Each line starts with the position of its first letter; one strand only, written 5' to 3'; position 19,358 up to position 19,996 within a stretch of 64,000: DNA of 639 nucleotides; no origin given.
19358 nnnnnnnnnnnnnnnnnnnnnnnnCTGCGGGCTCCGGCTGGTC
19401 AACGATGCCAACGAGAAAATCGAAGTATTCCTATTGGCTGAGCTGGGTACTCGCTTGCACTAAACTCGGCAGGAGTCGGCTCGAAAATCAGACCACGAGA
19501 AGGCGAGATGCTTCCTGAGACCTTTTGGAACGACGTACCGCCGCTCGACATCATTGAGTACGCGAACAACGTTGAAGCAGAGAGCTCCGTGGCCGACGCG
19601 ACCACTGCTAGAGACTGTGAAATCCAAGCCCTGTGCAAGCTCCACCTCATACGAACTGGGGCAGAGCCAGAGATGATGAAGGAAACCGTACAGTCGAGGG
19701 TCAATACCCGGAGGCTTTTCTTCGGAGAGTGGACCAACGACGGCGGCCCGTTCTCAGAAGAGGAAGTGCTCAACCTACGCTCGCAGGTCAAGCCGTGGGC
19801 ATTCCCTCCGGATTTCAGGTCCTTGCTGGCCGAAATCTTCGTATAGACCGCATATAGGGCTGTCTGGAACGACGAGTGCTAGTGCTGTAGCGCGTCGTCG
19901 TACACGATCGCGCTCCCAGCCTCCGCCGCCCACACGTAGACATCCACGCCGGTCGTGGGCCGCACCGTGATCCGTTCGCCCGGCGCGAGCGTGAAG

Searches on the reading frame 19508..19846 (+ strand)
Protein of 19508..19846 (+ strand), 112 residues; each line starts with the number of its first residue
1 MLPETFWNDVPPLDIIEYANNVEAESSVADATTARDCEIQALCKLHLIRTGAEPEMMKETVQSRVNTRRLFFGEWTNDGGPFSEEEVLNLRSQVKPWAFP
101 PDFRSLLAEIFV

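Call 10: search_protein_families(library=pfam, max_evalue=0.01, proteins=[window:19508-19846:+])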
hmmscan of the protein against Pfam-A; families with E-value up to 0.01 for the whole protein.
window:19508-19846:+ (112 aa): 0 families

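Call 11: search_protein_families(library=phrogs, max_evalue=0.01, proteins=[window:19508-19846:+])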
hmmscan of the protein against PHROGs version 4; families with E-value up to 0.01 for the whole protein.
window:19508-19846:+ (112 aa): 0 families

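Call 78: search_protein_families(library=padloc, max_evalue=0.001, proteins=[window:19508-19843:+])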
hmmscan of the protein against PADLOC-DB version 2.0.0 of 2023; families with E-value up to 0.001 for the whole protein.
window:19508-19843:+ (112 aa): 0 families
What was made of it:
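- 19508..19846 (+): 112-aa ORF of element A, function unknown. No family hit (calls 10, 11, 78).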
